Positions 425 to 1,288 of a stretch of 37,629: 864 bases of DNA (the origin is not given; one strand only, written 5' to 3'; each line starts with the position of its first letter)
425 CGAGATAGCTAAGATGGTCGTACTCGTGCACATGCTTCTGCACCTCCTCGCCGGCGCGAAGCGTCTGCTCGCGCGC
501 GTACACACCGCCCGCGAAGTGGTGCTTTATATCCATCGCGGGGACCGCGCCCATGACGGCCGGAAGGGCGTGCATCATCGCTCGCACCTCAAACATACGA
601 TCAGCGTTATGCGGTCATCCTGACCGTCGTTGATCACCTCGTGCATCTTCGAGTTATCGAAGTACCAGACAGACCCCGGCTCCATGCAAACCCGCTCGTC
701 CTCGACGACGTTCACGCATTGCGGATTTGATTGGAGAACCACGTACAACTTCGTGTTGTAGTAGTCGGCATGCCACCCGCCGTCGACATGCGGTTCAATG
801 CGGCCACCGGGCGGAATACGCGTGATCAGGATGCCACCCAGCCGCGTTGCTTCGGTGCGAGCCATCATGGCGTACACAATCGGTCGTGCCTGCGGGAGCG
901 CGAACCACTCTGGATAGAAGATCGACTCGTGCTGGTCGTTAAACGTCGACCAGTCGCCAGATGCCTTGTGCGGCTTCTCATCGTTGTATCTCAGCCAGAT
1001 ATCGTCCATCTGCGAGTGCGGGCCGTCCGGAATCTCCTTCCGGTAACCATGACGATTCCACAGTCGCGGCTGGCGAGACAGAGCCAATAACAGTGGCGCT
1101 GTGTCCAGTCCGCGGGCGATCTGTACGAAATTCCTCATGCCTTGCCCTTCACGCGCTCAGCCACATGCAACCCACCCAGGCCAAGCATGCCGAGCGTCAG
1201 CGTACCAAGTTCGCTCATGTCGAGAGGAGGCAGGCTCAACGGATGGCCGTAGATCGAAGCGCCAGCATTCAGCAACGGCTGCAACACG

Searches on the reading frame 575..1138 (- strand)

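Call 58: search_protein_families(library=phrogs, proteins=[window:575-1138:-], max_evalue=0.001)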
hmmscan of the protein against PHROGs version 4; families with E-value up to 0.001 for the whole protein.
window:575-1138:- (187 aa): 1 family
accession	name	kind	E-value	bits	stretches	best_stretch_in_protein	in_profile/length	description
phrog_2297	-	DNA, RNA and nucleotide metabolism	0.0008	20.7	1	94-181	71-157/163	DNA endonuclease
